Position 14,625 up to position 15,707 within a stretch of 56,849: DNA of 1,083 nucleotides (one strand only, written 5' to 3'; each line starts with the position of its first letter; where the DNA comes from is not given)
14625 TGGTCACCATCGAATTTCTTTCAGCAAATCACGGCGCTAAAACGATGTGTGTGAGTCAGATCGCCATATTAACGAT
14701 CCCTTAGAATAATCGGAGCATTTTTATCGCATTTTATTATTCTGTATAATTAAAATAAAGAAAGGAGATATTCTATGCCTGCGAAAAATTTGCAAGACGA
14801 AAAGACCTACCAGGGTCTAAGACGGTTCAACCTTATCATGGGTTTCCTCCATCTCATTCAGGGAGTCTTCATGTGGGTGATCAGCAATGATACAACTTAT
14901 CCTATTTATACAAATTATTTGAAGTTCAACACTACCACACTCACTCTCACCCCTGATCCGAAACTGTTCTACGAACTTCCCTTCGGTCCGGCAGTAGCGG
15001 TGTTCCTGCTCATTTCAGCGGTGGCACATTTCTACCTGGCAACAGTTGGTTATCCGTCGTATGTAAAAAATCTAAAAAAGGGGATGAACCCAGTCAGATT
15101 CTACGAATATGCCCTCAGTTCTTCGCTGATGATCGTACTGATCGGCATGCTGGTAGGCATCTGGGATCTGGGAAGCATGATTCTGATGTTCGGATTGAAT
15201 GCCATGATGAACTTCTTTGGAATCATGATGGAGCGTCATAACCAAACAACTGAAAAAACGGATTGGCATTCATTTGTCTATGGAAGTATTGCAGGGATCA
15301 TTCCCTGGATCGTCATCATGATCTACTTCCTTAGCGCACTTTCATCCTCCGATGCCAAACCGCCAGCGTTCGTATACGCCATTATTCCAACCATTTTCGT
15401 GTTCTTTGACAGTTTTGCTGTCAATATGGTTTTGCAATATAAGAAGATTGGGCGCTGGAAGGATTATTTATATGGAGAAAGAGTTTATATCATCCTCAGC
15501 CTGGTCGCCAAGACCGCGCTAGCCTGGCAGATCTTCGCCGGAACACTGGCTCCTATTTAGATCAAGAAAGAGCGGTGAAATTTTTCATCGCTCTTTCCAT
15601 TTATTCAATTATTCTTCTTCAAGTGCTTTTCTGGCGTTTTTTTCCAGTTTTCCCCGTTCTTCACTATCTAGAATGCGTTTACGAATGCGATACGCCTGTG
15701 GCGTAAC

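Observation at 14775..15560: Heliorhodopsin gene sandwiched between degV and typA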

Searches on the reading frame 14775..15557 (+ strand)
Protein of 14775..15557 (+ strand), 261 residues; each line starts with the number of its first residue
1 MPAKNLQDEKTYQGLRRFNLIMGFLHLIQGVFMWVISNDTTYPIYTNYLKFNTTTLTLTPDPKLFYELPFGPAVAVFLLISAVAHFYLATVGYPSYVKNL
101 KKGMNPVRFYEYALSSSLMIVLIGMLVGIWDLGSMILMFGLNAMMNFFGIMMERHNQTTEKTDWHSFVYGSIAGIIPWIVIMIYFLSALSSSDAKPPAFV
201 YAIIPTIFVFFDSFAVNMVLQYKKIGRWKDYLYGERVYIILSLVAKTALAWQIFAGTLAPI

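Call 3: search_protein_families(library=pfam, proteins=[window:14775-15557:+], max_evalue=0.01)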
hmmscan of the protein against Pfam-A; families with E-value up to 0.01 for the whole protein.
window:14775-15557:+ (261 aa): 1 family
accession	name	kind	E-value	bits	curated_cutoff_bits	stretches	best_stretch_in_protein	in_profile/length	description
PF18761.7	Heliorhodopsin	-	2e-102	342.1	26.7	1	15-258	1-242/242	Heliorhodopsin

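Call 4: search_solved_structures(query=window:14775-15557:+, max_evalue=0.01, show_alignments=3)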
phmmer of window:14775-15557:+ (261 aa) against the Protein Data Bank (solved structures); distinct sequences matched with E-value up to 0.01: 6.
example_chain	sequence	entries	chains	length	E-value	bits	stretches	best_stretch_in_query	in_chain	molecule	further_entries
6is6_A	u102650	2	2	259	2.5e-78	266.6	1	8-260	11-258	heliorhodopsin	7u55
7clj_A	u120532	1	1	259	6.4e-78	265.2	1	8-260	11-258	heliorhodopsin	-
9ljj_A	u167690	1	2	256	5.4e-60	206.5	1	10-260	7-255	Heliorhodopsin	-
6su3_X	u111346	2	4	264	6e-60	206.3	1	10-260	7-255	48C12 heliorhodopsin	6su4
6uh3_A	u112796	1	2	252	4.7e-59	203.4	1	10-258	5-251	Heliorhodopsin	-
9vfc_A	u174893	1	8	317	2.2e-44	155.3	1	16-260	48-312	heliorhodopsin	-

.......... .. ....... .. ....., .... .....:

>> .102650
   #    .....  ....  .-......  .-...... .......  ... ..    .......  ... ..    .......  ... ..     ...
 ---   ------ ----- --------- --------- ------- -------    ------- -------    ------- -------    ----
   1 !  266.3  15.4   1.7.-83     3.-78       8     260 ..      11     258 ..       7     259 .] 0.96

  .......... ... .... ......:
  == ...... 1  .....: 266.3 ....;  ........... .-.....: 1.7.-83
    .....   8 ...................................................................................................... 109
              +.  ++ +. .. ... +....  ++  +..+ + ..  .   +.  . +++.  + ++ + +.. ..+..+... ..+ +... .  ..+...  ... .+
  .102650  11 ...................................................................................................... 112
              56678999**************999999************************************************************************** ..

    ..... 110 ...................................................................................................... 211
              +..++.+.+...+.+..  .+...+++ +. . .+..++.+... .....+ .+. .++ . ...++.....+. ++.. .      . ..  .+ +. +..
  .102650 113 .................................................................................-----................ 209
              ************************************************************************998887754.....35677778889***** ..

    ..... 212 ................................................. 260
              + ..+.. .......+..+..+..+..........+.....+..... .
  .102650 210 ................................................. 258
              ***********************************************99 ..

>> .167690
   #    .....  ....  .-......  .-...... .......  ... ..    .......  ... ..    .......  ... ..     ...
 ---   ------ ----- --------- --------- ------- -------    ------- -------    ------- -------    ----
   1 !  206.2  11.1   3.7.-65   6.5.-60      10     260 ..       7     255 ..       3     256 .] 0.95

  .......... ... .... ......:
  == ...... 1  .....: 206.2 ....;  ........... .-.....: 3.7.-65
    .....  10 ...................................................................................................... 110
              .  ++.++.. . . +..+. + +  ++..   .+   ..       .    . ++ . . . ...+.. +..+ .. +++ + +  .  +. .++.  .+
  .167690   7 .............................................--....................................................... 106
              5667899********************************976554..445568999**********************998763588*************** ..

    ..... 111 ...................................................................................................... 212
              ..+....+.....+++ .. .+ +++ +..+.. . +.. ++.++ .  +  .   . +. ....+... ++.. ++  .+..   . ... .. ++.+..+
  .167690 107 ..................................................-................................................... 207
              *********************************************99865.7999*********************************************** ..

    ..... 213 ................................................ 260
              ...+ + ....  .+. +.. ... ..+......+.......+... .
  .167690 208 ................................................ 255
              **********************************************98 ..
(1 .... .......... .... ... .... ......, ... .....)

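Call 5: search_protein_families(library=ncbifam, proteins=[window:14775-15557:+], max_evalue=0.01)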
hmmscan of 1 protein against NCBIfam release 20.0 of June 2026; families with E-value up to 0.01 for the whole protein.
window:14775-15557:+ (261 aa): 1 family
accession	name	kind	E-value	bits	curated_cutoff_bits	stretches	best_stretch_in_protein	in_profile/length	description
NF038020.1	HeR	equivalog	1.1e-113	378.8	100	1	15-258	1-244/244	heliorhodopsin HeR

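Call 11: find_homologous_proteins(query=window:14775-15557:+, max_evalue=1e-20)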
Query window:14775-15557:+ (261 aa): 7919 proteins with E <= 1e-20 among 8000 candidates; the best 120 are listed.
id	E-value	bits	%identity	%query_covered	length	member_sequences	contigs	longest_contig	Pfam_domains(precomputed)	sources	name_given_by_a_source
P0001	6.4e-164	562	96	100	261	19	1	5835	PF18761.8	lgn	-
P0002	1.3e-156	538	90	100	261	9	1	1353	PF18761.8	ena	-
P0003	1.2e-153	528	89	100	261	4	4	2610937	PF18761.8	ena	-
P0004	7.6e-153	526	89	100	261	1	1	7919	PF18761.8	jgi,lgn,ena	-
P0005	1.9e-152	524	88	100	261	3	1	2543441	PF18761.8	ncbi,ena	-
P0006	3.5e-151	520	89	100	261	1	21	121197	PF18761.8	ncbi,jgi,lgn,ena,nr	ncbi:MAG: hypothetical protein C4545_09725 [Anaerolineaceae bacterium]|jgi:hypothetical protein|nr:M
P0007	2.1e-150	518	89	100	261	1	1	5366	PF18761.8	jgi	jgi:hypothetical protein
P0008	3.0e-150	517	89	100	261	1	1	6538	PF18761.8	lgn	-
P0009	1.4e-148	512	87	100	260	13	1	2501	PF18761.8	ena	-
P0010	3.0e-147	507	89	94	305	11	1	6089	PF18761.8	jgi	-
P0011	9.8e-146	502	84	100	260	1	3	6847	PF18761.8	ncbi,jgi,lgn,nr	ncbi:MAG TPA: hypothetical protein DCK95_03085 [Anaerolineaceae bacterium]|nr:hypothetical protein [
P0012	1.2e-138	479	83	99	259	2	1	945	PF18761.8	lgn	-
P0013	2.3e-138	478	82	97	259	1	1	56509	PF18761.8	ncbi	ncbi:MAG: heliorhodopsin HeR [Anaerolineae bacterium]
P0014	2.8e-137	475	82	99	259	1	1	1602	PF18761.8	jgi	jgi:hypothetical protein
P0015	5.0e-137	474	81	99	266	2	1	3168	PF18761.8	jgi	jgi:hypothetical protein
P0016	7.3e-137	473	78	100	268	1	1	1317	PF18761.8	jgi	jgi:hypothetical protein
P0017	4.0e-136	471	82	98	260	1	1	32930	PF18761.8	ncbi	-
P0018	7.0e-136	470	80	99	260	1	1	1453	PF18761.8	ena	-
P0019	8.5e-136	470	81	99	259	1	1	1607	PF18761.8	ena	-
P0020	1.2e-135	469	81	99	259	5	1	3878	PF18761.8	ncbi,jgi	-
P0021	2.6e-135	468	83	97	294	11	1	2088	PF18761.8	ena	-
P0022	3.0e-135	468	80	98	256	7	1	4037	PF18761.8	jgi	jgi:hypothetical protein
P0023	3.3e-135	468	79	100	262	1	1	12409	PF18761.8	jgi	jgi:hypothetical protein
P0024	4.5e-135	467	80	98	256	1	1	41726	PF18761.8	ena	-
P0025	5.8e-135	467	81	98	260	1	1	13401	PF18761.8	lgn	-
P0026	6.6e-135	467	81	98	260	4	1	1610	PF18761.8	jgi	-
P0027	7.6e-135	467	79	99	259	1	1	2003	PF18761.8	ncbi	-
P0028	9.4e-135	466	81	97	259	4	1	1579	PF18761.8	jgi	-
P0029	1.3e-134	466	80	98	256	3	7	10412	PF18761.8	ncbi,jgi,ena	ncbi:MAG: heliorhodopsin HeR [Anaerolineales bacterium]|jgi:hypothetical protein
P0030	1.6e-134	466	79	99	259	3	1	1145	PF18761.8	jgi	jgi:hypothetical protein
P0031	1.7e-134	465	81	97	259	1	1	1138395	PF18761.8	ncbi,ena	-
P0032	3.1e-134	465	81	97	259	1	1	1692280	PF18761.8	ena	-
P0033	3.1e-134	465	78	99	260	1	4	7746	PF18761.8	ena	-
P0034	3.8e-134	464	79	99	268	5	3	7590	PF18761.8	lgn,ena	-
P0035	4.5e-134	464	81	97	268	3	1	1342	PF18761.8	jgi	-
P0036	4.7e-134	464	82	98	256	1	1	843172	PF18761.8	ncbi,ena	-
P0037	5.1e-134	464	78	99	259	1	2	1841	PF18761.8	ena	-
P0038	7.8e-134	463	80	98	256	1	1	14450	PF18761.8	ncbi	ncbi:MAG: heliorhodopsin HeR [Anaerolineales bacterium]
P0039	1.1e-133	463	80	97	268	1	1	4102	PF18761.8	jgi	jgi:hypothetical protein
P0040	1.1e-133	463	80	99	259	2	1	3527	PF18761.8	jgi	jgi:hypothetical protein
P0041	1.6e-133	462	80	98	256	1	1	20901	PF18761.8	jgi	-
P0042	1.9e-133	462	79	97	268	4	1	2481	PF18761.8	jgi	jgi:hypothetical protein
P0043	2.2e-133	462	79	97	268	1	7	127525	PF18761.8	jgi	jgi:hypothetical protein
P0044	2.7e-133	462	81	97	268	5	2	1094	PF18761.8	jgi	jgi:hypothetical protein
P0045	2.8e-133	461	81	100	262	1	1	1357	PF18761.8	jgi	jgi:hypothetical protein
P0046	3.0e-133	461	78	98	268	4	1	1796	PF18761.8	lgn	-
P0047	3.1e-133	461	80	97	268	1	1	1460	PF18761.8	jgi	jgi:hypothetical protein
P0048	3.2e-133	461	79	97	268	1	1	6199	PF18761.8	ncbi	-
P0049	3.3e-133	461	78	99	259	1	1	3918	PF18761.8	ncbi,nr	ncbi:MAG: heliorhodopsin HeR [Anaerolineae bacterium]|nr:heliorhodopsin HeR [Anaerolineae bacterium]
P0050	3.4e-133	461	81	98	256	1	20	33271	PF18761.8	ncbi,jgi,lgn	jgi:hypothetical protein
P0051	5.0e-133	461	80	97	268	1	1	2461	PF18761.8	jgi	jgi:Heliorhodopsin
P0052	5.1e-133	461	78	99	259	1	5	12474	PF18761.8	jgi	jgi:hypothetical protein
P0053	5.4e-133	461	80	97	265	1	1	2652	PF18761.8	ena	-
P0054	5.6e-133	461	80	98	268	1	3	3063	PF18761.8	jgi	jgi:hypothetical protein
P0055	6.2e-133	460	81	98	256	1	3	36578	PF18761.8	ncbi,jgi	-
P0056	6.3e-133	460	79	96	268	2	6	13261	PF18761.8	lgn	-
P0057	7.3e-133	460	79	97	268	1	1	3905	PF18761.8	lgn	-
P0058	7.8e-133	460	81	97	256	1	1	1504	PF18761.8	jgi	jgi:hypothetical protein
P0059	9.1e-133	460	77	100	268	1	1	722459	PF18761.8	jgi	jgi:hypothetical protein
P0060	9.8e-133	460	80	97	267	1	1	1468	PF18761.8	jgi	jgi:hypothetical protein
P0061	1.1e-132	459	80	97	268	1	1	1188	PF18761.8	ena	-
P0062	1.2e-132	459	78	100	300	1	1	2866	PF18761.8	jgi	jgi:hypothetical protein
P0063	1.2e-132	459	80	97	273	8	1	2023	PF18761.8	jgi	jgi:hypothetical protein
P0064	1.3e-132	459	78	97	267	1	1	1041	PF18761.8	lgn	-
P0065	1.3e-132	459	79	98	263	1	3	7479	PF18761.8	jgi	jgi:hypothetical protein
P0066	1.4e-132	459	80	97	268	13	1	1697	PF18761.8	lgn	-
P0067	1.6e-132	459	79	100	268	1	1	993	PF18761.8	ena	-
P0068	1.8e-132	459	79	100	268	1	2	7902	PF18761.8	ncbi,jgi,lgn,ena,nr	ncbi:MAG: heliorhodopsin HeR [Anaerolineaceae bacterium]|nr:heliorhodopsin HeR [Anaerolineaceae bact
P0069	1.9e-132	459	79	98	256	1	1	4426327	PF18761.8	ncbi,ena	-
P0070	2.0e-132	459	79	98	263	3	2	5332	PF18761.8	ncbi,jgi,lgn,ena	-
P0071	2.0e-132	459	81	97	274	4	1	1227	PF18761.8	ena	-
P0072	2.1e-132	459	80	97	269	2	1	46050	PF18761.8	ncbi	ncbi:MAG: heliorhodopsin HeR [Anaerolineae bacterium]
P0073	2.2e-132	459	79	97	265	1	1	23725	PF18761.8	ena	-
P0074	2.3e-132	458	79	100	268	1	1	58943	PF18761.8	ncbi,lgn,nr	ncbi:MAG: heliorhodopsin HeR [Anaerolineaceae bacterium]|nr:heliorhodopsin HeR [Anaerolineaceae bact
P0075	3.2e-132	458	80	97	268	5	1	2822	PF18761.8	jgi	jgi:hypothetical protein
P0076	3.3e-132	458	78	97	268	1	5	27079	PF18761.8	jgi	jgi:hypothetical protein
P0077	3.4e-132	458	77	97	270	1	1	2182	PF18761.8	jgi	jgi:hypothetical protein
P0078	3.6e-132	458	79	97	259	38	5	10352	PF18761.8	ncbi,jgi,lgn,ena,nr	ncbi:MAG TPA: heliorhodopsin HeR [Anaerolineae bacterium]|nr:heliorhodopsin HeR [Anaerolineae bacter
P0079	3.8e-132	458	78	100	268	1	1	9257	PF18761.8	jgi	jgi:hypothetical protein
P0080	4.6e-132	457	80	98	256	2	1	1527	PF18761.8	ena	-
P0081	5.9e-132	457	80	97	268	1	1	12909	PF18761.8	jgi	-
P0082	6.1e-132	457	78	97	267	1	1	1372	PF18761.8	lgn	-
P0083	6.3e-132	457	82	98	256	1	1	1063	PF18761.8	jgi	jgi:hypothetical protein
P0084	6.5e-132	457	77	100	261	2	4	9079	PF18761.8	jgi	jgi:hypothetical protein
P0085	6.8e-132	457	78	99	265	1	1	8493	PF18761.8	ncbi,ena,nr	ncbi:MAG: heliorhodopsin HeR [Candidatus Promineifilaceae bacterium]|nr:heliorhodopsin HeR [Candidat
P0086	7.1e-132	457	80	100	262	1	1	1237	PF18761.8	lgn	-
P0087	7.3e-132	457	79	98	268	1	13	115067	PF18761.8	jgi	jgi:hypothetical protein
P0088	7.9e-132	457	77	99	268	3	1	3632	PF18761.8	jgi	jgi:hypothetical protein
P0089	8.8e-132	457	78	97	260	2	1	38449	PF18761.8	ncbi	-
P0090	8.9e-132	457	77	98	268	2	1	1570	PF18761.8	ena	-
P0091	9.7e-132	456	81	98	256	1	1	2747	PF18761.8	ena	-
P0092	9.8e-132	456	79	97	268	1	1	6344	PF18761.8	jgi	jgi:hypothetical protein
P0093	1.0e-131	456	80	98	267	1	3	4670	PF18761.8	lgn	-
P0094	1.1e-131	456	77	97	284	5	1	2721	PF18761.8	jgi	jgi:hypothetical protein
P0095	1.1e-131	456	79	100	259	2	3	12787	PF18761.8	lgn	-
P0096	1.2e-131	456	78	97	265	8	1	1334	PF18761.8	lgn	-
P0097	1.2e-131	456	80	97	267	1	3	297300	PF18761.8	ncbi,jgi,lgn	-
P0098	1.4e-131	456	79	97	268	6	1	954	PF18761.8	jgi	jgi:hypothetical protein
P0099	1.5e-131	456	78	100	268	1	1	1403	PF18761.8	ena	-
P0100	1.6e-131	456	78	97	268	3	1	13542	PF18761.8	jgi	jgi:hypothetical protein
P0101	1.8e-131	456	77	99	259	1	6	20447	PF18761.8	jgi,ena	-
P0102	1.9e-131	455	75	98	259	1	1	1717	PF18761.8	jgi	-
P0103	2.0e-131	455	79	97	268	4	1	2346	PF18761.8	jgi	jgi:hypothetical protein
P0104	2.1e-131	455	81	97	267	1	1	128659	PF18761.8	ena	-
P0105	2.5e-131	455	77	100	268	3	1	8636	PF18761.8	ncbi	-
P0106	2.5e-131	455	78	99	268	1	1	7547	PF18761.8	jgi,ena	-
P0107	2.5e-131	455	80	97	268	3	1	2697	PF18761.8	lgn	-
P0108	2.7e-131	455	78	98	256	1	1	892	PF18761.8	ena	-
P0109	2.8e-131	455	77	98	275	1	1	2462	PF18761.8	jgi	jgi:hypothetical protein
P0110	3.2e-131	455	78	98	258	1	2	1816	PF18761.8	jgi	-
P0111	3.3e-131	455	79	98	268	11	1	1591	PF18761.8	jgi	-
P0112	3.7e-131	455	77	97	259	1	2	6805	PF18761.8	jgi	-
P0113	3.8e-131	454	80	97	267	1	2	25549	PF18761.8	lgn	-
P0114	3.8e-131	454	78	97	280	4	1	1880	PF18761.8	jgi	jgi:hypothetical protein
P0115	3.9e-131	454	79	99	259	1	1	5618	PF18761.8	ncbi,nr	ncbi:MAG: heliorhodopsin HeR [Anaerolineae bacterium]|nr:heliorhodopsin HeR [Anaerolineae bacterium]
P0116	4.2e-131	454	77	99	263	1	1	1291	PF18761.8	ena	-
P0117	4.2e-131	454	78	97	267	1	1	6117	PF18761.8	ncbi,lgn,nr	ncbi:MAG: heliorhodopsin HeR [Anaerolineae bacterium]|nr:heliorhodopsin HeR [Anaerolineae bacterium]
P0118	4.6e-131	454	80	97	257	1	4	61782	PF18761.8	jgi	jgi:hypothetical protein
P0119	4.6e-131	454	80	97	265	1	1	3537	PF18761.8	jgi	jgi:hypothetical protein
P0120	4.7e-131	454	77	97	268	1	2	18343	PF18761.8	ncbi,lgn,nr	ncbi:MAG TPA: heliorhodopsin HeR [Anaerolineales bacterium]|nr:heliorhodopsin HeR [Anaerolineales ba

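Call 17: find_encoding_contigs(protein=P0003, flank=8000, max_places=4)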
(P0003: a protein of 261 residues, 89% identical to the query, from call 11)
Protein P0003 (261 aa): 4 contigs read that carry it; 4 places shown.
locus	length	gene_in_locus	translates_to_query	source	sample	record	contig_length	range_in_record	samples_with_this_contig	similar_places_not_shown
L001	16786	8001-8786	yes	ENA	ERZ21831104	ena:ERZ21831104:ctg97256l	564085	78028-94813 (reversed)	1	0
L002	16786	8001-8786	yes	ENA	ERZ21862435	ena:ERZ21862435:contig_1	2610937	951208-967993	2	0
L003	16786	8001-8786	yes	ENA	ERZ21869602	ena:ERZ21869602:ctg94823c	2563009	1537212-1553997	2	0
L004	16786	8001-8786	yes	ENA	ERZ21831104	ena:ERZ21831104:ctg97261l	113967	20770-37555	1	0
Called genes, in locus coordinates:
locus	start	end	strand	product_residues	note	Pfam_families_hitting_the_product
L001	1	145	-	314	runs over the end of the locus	-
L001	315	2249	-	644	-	PF00664:ABC_membrane, PF00005:ABC_tran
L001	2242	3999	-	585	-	PF00664:ABC_membrane, PF00005:ABC_tran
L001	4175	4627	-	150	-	PF01978:TrmB (faint), PF12802:MarR_2, PF01047:MarR, PF13412:HTH_24 (weak), PF01325:Fe_dep_repress (weak)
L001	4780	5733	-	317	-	PF07224:Chlorophyllase (weak), PF01738:DLH, PF20434:BD-FAE (faint), PF12146:Hydrolase_4 (faint), PF00561:Abhydrolase_1 (weak), PF12695:Abhydrolase_5 (faint), PF12697:Abhydrolase_6 (faint), PF00326:Peptidase_S9 (faint)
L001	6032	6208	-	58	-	-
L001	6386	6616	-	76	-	-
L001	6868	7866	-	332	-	PF02645:DegV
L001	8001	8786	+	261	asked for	PF18761:Heliorhodopsin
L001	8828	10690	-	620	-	PF00009:GTP_EFTU, PF22042:EF-G_D2, PF03144:GTP_EFTU_D2, PF14492:EFG_III (weak), PF00679:EFG_C, PF21018:BipA_C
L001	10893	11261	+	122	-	PF01641:SelR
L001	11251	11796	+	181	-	PF01625:PMSR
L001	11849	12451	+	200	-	-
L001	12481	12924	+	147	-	PF01656:CbiA (weak), PF03205:MobB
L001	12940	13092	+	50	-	-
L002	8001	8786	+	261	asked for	PF18761:Heliorhodopsin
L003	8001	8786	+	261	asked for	PF18761:Heliorhodopsin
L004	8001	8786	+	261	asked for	PF18761:Heliorhodopsin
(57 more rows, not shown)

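Call 18: find_encoding_contigs(protein=P0005, flank=8000, max_places=3)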
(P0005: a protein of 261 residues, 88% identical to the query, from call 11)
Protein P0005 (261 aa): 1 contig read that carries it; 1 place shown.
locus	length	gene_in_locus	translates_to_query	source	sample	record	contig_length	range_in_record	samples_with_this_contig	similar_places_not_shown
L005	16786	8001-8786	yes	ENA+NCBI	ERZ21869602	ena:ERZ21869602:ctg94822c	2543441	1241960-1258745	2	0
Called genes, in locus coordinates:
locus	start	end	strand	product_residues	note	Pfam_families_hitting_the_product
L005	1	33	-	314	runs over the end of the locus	-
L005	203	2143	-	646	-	PF00664:ABC_membrane, PF00005:ABC_tran, PF02463:SMC_N (faint)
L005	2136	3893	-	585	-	PF00664:ABC_membrane, PF00005:ABC_tran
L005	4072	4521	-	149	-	PF13384:HTH_23 (faint), PF01978:TrmB (faint), PF12802:MarR_2, PF01047:MarR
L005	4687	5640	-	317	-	PF07224:Chlorophyllase (weak), PF01738:DLH, PF20434:BD-FAE (faint), PF12146:Hydrolase_4 (faint), PF00561:Abhydrolase_1 (weak), PF12695:Abhydrolase_5 (faint), PF12697:Abhydrolase_6 (weak), PF00326:Peptidase_S9 (faint)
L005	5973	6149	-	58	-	-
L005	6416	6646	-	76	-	-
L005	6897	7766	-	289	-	PF02645:DegV, PF13684:FakA-like_C (faint)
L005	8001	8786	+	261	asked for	PF18761:Heliorhodopsin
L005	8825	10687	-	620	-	PF00009:GTP_EFTU, PF22042:EF-G_D2, PF03144:GTP_EFTU_D2, PF14492:EFG_III (weak), PF00679:EFG_C, PF21018:BipA_C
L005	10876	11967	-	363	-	PF04371:PAD_porph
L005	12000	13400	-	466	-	PF00324:AA_permease, PF13520:AA_permease_2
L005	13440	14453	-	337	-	PF02729:OTCace_N, PF00185:OTCace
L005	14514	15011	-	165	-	PF13404:HTH_AsnC-type, PF13412:HTH_24, PF01037:AsnC_trans_reg (faint)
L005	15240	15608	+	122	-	PF01641:SelR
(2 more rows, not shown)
